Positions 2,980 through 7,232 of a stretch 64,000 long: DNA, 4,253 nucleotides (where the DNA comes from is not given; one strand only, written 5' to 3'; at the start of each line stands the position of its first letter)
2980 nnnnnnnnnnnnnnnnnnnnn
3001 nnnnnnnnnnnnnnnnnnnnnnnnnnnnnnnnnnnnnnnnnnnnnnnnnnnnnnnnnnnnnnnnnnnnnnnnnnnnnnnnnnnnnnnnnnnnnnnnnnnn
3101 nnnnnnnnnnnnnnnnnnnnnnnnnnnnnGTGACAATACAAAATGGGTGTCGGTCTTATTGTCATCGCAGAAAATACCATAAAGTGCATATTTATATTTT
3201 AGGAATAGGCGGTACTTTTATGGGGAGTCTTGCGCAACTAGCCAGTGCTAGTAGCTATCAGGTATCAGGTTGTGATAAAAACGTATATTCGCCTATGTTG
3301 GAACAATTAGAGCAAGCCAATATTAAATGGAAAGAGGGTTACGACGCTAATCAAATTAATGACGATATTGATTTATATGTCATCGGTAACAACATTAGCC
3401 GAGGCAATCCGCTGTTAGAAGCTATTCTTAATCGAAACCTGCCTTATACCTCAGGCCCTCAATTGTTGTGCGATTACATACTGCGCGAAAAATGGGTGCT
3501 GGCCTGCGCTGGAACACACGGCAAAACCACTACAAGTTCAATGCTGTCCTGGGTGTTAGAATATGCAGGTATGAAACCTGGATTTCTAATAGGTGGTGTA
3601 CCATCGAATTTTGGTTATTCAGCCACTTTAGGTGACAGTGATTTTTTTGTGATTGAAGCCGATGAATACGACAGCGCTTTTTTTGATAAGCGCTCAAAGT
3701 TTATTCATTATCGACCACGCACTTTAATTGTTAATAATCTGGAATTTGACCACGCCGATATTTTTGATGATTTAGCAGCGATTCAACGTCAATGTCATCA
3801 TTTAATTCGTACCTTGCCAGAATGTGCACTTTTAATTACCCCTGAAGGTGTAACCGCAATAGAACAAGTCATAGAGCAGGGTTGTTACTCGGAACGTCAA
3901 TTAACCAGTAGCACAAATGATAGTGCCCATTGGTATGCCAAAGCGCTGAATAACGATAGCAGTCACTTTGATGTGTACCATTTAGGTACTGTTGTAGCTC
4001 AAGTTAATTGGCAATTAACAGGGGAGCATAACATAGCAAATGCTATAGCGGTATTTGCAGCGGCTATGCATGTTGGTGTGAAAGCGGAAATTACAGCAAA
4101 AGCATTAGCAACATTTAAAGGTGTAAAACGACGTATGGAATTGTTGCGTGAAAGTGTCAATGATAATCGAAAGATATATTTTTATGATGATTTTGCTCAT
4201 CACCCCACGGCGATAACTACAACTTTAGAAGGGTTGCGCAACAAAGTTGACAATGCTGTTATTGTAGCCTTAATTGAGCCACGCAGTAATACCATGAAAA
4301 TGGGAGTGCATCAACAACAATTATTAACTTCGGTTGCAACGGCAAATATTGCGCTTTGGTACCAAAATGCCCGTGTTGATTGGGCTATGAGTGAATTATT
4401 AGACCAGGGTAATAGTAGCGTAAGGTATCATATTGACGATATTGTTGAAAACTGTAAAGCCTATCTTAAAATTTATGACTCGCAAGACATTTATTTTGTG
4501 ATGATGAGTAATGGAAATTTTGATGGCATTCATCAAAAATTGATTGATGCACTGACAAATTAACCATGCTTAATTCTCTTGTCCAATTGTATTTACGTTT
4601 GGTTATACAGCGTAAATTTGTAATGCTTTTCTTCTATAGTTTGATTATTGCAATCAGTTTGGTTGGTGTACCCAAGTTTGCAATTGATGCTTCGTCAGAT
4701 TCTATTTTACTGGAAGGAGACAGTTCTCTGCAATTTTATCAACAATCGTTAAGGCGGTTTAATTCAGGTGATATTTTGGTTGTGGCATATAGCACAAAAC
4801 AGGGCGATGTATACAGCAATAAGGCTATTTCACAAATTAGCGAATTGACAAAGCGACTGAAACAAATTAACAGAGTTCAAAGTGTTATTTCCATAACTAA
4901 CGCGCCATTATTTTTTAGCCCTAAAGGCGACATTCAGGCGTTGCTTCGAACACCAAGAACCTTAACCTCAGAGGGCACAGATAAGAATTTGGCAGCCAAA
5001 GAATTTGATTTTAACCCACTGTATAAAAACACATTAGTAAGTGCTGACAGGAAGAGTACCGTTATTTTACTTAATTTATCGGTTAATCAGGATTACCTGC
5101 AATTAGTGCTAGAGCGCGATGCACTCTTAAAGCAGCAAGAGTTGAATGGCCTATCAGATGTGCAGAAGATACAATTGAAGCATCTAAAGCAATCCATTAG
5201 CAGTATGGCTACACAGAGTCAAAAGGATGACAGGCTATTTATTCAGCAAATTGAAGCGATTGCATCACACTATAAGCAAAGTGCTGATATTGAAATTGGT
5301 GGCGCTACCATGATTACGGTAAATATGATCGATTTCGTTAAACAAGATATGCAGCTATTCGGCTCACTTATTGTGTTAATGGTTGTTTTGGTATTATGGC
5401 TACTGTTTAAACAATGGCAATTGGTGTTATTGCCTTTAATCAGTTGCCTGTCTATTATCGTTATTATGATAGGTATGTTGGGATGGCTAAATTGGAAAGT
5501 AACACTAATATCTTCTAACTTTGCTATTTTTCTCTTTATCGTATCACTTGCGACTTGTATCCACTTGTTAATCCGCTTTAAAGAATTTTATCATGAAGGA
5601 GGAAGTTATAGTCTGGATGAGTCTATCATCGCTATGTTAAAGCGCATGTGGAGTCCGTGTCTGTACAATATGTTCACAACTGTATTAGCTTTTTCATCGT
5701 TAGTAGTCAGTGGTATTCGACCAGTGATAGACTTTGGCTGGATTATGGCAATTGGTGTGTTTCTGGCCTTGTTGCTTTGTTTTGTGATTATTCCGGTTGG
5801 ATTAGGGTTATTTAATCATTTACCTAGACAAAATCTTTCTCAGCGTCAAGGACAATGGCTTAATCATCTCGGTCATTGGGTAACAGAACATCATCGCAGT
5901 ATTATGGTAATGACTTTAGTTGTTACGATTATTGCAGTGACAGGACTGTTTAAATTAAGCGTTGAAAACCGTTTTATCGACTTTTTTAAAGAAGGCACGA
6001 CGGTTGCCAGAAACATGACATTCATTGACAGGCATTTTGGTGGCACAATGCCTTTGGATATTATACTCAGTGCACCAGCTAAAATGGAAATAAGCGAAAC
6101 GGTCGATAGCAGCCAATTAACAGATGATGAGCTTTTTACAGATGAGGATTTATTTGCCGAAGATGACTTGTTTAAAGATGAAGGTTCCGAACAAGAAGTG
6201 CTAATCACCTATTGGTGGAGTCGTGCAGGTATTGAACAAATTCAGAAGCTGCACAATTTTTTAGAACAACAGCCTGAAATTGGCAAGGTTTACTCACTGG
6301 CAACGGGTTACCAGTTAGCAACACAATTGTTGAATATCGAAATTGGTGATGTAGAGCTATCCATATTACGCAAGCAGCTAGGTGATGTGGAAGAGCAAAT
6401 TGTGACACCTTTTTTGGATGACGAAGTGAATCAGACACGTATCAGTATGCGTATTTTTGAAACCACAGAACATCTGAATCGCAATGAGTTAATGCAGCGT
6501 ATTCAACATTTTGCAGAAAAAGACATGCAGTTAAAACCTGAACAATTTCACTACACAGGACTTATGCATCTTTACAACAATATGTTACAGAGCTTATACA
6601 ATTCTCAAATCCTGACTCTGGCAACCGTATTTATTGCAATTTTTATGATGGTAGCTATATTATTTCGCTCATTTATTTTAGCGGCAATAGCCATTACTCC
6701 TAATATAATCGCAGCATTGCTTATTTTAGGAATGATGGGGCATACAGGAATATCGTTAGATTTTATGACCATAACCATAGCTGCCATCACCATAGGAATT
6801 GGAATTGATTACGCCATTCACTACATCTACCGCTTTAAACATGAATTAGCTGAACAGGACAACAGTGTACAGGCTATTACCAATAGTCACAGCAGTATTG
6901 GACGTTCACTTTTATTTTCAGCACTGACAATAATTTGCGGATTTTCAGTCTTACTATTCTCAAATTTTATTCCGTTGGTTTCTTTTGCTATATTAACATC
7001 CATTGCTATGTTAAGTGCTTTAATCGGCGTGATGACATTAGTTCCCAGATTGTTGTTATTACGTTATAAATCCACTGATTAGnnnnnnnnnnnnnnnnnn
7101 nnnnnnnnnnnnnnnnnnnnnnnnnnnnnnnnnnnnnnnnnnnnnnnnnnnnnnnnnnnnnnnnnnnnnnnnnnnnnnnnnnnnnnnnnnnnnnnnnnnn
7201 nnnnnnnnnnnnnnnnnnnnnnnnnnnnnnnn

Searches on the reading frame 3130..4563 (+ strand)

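Call 106: search_protein_families(library=pfam, proteins=[window:3130-4563:+], max_evalue=0.00001)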
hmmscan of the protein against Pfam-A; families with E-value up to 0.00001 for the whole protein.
window:3130-4563:+ (477 aa): 3 families
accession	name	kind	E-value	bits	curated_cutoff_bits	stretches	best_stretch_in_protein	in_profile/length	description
PF08245.18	Mur_ligase_M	-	8.8e-21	75.2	24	1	127-312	2-200/200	Mur ligase middle domain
PF01225.30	Mur_ligase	-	6.7e-15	55.7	21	1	20-115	1-89/95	Mur ligase family, catalytic domain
PF02875.26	Mur_ligase_C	-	8.2e-08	33.6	28.4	1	334-458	1-124/127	Mur ligase, glutamate ligase domain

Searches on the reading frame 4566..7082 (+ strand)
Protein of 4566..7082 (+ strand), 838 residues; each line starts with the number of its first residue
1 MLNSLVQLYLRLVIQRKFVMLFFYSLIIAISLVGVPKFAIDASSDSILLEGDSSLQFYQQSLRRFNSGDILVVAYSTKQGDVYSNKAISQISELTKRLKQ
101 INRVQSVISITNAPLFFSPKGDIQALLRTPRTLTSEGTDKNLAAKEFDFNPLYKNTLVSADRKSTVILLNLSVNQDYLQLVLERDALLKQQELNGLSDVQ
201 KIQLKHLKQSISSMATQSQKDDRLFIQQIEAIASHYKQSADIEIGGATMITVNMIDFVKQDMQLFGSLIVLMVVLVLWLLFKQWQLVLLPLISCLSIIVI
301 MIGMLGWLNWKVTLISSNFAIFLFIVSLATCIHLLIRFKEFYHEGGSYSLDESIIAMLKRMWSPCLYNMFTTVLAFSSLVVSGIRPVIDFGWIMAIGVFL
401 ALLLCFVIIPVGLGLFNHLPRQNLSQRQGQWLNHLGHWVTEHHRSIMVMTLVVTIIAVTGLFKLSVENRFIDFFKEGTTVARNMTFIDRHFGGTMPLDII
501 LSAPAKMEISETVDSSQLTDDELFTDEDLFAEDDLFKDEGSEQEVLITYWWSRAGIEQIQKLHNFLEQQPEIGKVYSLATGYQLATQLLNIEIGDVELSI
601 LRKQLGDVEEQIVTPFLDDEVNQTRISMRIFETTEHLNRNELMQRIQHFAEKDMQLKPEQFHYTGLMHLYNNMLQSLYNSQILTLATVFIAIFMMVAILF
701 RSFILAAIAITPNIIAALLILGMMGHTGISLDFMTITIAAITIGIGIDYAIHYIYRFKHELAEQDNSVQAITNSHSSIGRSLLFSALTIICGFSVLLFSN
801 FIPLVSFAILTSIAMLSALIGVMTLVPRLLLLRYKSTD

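Call 106: search_protein_families(library=pfam, proteins=[window:4566-7082:+], max_evalue=0.00001)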
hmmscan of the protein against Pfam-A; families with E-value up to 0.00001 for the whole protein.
window:4566-7082:+ (838 aa): 1 family
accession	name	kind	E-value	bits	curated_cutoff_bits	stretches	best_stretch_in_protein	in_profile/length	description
PF03176.21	MMPL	-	3.9e-35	121.8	20.5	2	643-832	107-301/333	MMPL family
